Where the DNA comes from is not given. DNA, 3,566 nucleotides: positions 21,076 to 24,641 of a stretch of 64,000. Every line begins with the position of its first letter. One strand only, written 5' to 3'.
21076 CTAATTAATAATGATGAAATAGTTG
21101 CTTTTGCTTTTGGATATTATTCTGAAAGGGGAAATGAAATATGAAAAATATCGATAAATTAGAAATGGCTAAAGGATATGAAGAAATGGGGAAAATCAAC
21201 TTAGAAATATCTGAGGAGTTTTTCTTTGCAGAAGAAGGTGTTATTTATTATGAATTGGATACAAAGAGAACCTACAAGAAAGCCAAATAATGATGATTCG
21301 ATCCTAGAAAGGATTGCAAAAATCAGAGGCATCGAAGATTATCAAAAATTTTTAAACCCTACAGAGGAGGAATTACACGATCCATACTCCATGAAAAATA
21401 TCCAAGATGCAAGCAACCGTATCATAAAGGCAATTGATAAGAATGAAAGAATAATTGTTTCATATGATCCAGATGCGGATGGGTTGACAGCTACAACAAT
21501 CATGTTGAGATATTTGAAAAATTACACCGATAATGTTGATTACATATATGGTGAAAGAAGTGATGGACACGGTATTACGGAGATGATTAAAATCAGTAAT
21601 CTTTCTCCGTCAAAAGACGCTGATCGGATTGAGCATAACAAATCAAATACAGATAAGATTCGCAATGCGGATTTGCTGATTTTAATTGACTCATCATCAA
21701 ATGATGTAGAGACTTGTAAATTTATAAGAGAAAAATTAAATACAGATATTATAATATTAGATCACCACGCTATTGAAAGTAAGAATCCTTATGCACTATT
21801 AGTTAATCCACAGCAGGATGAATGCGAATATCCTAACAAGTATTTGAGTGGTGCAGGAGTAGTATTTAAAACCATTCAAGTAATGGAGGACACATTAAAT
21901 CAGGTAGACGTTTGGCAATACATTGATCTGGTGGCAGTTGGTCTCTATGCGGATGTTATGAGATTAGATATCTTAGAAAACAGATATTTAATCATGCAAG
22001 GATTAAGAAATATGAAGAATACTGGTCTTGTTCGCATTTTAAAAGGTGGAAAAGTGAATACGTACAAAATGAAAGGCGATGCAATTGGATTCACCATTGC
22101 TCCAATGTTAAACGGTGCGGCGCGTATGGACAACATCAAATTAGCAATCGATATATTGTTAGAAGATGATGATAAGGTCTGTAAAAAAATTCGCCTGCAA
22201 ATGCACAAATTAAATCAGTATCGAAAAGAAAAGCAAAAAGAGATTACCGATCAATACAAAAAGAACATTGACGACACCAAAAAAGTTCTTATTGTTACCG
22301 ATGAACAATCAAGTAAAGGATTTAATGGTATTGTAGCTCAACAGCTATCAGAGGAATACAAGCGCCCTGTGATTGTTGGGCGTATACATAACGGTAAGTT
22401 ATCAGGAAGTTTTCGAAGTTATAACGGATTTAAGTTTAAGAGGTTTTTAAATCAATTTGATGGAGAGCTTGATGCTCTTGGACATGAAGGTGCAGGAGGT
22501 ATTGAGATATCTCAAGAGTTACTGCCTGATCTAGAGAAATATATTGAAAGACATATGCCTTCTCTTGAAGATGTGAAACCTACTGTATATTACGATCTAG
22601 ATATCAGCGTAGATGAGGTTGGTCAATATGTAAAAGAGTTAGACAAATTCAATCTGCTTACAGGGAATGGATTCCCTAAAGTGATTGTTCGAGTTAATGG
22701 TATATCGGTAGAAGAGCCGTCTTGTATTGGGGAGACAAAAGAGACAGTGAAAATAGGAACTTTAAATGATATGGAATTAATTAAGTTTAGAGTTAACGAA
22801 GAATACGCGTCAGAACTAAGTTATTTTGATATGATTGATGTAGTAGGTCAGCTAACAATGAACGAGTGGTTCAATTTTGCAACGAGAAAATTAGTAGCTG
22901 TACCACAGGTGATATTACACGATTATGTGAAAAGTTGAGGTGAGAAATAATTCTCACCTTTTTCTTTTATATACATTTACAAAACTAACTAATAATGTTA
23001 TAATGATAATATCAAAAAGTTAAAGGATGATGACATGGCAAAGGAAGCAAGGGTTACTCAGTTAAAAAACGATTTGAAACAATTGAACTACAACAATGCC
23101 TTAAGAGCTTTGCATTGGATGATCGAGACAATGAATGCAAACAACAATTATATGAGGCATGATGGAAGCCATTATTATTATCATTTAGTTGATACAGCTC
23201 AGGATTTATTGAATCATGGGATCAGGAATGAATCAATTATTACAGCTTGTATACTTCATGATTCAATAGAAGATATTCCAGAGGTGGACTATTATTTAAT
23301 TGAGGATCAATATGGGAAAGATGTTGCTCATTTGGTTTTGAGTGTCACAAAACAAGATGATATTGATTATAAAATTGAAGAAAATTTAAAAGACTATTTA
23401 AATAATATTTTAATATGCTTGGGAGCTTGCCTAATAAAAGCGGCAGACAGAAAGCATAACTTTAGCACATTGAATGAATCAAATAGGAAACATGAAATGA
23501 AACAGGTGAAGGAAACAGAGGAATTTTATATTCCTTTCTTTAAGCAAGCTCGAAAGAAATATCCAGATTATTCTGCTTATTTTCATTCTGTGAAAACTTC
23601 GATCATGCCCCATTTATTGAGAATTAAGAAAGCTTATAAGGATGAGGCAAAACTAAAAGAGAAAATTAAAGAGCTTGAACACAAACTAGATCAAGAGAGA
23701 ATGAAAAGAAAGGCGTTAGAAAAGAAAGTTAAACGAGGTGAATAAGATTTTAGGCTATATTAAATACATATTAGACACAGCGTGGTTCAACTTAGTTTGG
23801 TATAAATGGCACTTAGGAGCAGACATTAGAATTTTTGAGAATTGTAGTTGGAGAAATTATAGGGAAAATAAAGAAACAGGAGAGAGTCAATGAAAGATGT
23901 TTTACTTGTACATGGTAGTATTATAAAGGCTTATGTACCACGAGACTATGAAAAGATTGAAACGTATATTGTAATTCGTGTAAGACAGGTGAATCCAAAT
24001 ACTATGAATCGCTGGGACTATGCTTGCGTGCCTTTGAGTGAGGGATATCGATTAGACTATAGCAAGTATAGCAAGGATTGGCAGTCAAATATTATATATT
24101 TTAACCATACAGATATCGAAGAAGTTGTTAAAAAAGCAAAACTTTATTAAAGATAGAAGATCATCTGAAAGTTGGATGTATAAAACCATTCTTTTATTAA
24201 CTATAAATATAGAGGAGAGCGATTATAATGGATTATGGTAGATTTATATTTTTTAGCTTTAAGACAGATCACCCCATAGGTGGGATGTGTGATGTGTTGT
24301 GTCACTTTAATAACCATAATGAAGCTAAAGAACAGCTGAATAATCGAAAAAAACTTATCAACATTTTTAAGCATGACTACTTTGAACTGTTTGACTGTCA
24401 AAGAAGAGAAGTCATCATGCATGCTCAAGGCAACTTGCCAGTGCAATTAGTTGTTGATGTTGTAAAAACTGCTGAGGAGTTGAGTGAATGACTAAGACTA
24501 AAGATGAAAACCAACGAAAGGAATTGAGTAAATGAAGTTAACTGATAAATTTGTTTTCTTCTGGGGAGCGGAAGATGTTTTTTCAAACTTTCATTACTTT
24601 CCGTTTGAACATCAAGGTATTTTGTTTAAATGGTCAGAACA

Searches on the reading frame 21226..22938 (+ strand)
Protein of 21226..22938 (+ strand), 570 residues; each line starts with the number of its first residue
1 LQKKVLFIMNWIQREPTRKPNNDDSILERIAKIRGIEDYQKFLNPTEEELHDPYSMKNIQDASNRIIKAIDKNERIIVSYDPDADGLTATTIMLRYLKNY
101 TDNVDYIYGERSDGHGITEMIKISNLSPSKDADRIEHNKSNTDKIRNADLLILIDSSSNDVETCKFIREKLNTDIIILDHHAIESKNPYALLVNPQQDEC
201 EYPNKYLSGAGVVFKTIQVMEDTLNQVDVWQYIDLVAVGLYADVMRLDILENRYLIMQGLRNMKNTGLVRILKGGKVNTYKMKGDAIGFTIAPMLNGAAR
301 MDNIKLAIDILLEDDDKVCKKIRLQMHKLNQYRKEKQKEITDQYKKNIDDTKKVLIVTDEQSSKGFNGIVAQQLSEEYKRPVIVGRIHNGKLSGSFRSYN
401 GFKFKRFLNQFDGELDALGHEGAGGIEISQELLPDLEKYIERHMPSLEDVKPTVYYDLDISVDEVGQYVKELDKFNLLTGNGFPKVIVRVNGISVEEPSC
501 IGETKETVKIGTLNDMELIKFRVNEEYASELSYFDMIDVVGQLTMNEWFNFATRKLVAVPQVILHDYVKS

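Call 3: search_protein_families(library=pfam, proteins=[window:21226-22938:+], max_evalue=0.01)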
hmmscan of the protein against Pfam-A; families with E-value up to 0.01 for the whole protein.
window:21226-22938:+ (570 aa): 4 families
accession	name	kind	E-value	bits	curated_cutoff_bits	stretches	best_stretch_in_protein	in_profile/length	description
PF01368.27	DHH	-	4.7e-18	66.1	28.1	1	76-239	4-124/125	DHH family, N-terminal domain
PF17768.7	RecJ_OB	-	5.6e-07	30.1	27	1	457-550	2-97/107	RecJ OB domain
PF02272.25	DHHA1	-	1.2e-05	26.2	25.9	1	353-441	3-97/102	DHHA1 domain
PF01751.28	Toprim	-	0.0026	18.3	23.1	0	55-103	38-86/96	Toprim domain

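Call 4: search_protein_families(library=phrogs, proteins=[window:21226-22938:+], max_evalue=0.001)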
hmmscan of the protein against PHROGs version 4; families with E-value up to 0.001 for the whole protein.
window:21226-22938:+ (570 aa): 2 families
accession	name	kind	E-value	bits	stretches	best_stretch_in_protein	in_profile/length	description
phrog_2484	-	DNA, RNA and nucleotide metabolism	2.8e-163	545.5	1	9-570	1-559/564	RecJ-like ssDNA exonuclease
phrog_4771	-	other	3.2e-10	40.6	1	71-232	12-142/363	DHH phosphoesterase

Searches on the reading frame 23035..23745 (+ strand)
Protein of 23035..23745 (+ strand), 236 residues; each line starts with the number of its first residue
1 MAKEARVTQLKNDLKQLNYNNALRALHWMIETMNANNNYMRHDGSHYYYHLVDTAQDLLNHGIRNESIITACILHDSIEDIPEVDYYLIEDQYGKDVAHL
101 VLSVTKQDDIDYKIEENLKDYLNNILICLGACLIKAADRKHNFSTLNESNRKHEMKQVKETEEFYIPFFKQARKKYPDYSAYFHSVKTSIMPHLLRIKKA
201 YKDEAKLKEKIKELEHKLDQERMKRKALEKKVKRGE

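Call 3: search_protein_families(library=pfam, proteins=[window:23035-23745:+], max_evalue=0.01)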
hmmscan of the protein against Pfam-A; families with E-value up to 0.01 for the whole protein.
window:23035-23745:+ (236 aa): 3 families
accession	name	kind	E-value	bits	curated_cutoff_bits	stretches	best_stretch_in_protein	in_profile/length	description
PF13328.12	HD_4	-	2.4e-11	44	27.2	1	38-168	11-149/156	HD domain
PF01966.28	HD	-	0.0019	18.9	22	1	47-142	1-115/116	HD domain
PF14389.11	Lzipper-MIP1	-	0.0098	16.7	32.2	0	203-232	5-34/84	Leucine-zipper of ternary complex factor MIP1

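Call 4: search_protein_families(library=phrogs, proteins=[window:23035-23745:+], max_evalue=0.001)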
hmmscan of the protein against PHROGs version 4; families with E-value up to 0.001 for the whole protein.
window:23035-23745:+ (236 aa): 2 families
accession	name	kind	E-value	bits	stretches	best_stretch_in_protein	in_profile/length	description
phrog_15275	-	unknown function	3.4e-52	178.3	1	3-218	2-223/223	-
phrog_990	-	other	1.1e-11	45.6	1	40-145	170-268/374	metal-dependent phosphohydrolase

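Call 6: search_protein_families(library=ncbifam, proteins=[window:23035-23745:+], max_evalue=0.01)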
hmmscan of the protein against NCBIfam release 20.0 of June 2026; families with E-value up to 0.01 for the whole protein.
window:23035-23745:+ (236 aa): 2 families
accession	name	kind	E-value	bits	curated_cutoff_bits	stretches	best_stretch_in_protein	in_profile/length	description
TIGR00691.1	spoT_relA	subfamily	2.3e-15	56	499.2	1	37-180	10-161/687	RelA/SpoT family protein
NF008303.0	PRK11092.1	equivalog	2.3e-13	49.2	947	1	32-169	30-170/702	bifunctional GTP diphosphokinase/guanosine-3',5'-bis pyrophosphate 3'-pyrophosphohydrolase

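Call 69: search_solved_structures(query=window:23035-23745:+, max_evalue=0.001, show_alignments=2)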
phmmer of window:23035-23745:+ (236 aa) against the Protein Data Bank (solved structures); distinct sequences matched with E-value up to 0.001: 18.
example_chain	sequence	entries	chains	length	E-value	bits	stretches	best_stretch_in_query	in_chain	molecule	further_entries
1vj7_A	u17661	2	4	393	1.1e-10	44.5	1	36-170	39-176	Bifunctional RELA/SPOT | Bifunctional (p)ppGpp synthase/hydrolase RelA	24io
7oiw_A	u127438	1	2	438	2.4e-10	43.5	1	14-170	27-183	GTP pyrophosphokinase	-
9s6k_B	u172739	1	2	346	2.5e-09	40.2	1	32-169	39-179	GTP pyrophosphokinase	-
5xnx_A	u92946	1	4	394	4.9e-08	35.9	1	38-168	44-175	Bifunctional (p)ppGpp synthase/hydrolase RelA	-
7qps_A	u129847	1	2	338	5.9e-08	35.7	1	37-170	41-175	ACT domain protein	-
8acu_A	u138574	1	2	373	7.3e-08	35.4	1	34-171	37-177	GTP pyrophosphokinase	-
7p1y_BBB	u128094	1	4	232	8e-08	35.2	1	38-170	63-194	HD domain-containing protein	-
7qpr_A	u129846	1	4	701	1.8e-07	34.1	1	37-170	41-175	ACT domain protein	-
6yxa_A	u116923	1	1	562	2.8e-07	33.5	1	34-171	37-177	GTP pyrophosphokinase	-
7qoc_A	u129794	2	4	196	3.1e-07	33.3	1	35-148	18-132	Guanosine polyphosphate pyrophosphohydrolases/synthetases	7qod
8fr8_I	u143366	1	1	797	1.3e-06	31.3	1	37-168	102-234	GTP pyrophosphokinase RelA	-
7ohg_A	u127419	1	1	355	7.8e-06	28.7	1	35-170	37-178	Guanosine-3',5'-bis(Diphosphate) 3'-pyrophosphohydrolase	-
6s2t_A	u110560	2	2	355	7.8e-06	28.7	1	35-170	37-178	(P)ppGpp synthetase I, SpoT/RelA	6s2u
6s2v_A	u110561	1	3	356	7.9e-06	28.7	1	35-170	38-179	(P)ppGpp synthetase I, SpoT/RelA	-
4yf1_A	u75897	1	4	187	5.5e-05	26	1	28-112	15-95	Lmo0812 protein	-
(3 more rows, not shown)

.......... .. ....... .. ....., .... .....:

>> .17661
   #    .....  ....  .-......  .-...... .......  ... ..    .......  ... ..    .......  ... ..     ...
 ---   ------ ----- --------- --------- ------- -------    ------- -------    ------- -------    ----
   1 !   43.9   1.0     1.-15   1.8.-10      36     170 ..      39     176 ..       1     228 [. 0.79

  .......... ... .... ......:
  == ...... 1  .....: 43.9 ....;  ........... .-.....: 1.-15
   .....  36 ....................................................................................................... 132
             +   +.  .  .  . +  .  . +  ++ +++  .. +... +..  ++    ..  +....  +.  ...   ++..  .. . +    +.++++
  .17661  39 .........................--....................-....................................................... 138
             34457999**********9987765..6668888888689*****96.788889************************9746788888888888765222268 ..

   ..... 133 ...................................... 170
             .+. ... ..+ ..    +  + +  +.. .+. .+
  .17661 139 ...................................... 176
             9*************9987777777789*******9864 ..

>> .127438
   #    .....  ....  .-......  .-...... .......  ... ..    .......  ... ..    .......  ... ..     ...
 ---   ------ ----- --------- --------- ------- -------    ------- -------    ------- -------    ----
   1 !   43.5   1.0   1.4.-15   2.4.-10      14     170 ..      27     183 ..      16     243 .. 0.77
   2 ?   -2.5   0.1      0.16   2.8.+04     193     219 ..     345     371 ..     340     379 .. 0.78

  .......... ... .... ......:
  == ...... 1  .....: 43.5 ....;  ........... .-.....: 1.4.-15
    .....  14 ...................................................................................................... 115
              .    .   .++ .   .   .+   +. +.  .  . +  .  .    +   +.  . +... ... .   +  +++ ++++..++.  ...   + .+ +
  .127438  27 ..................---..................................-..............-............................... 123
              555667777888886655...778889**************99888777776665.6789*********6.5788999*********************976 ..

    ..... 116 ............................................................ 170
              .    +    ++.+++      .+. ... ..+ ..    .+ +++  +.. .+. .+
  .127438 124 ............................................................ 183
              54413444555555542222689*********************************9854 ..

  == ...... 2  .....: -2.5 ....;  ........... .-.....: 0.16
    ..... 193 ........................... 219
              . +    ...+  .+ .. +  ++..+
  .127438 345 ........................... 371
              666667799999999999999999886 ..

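Call 77: search_protein_families(library=padloc, proteins=[window:23035-23745:+], max_evalue=0.001)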
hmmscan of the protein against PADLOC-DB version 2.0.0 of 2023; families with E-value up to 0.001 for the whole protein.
window:23035-23745:+ (236 aa): 0 families

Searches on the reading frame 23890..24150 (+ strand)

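Call 3: search_protein_families(library=pfam, proteins=[window:23890-24150:+], max_evalue=0.01)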
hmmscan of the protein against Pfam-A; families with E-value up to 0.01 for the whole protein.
window:23890-24150:+ (86 aa): 1 family
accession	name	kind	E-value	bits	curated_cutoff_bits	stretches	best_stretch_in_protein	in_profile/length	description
PF13780.11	DUF4176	-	5.2e-05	23.7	25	1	7-82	3-64/74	Domain of unknown function (DUF4176)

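Call 4: search_protein_families(library=phrogs, proteins=[window:23890-24150:+], max_evalue=0.001)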
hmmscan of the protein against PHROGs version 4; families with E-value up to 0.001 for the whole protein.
window:23890-24150:+ (86 aa): 1 family
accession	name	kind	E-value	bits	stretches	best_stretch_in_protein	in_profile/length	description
phrog_14657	-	unknown function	6.4e-12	46.5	1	1-83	11-79/106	-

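Call 77: search_protein_families(library=padloc, proteins=[window:23890-24150:+], max_evalue=0.001)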
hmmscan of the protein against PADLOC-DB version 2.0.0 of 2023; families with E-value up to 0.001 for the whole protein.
window:23890-24150:+ (86 aa): 0 families

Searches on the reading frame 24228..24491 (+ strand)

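Call 3: search_protein_families(library=pfam, proteins=[window:24228-24491:+], max_evalue=0.01)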
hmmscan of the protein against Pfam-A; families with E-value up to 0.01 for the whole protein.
window:24228-24491:+ (87 aa): 0 families

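Call 4: search_protein_families(library=phrogs, proteins=[window:24228-24491:+], max_evalue=0.001)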
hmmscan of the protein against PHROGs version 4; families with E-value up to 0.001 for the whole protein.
window:24228-24491:+ (87 aa): 2 families
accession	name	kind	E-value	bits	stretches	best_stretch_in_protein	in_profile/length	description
phrog_17649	-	unknown function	1.1e-06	29.9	1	5-67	3-58/79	-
phrog_1411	-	unknown function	5.4e-06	27.5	1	3-64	64-125/129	-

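Call 77: search_protein_families(library=padloc, proteins=[window:24228-24491:+], max_evalue=0.001)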
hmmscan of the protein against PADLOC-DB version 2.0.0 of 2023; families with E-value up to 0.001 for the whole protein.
window:24228-24491:+ (87 aa): 0 families
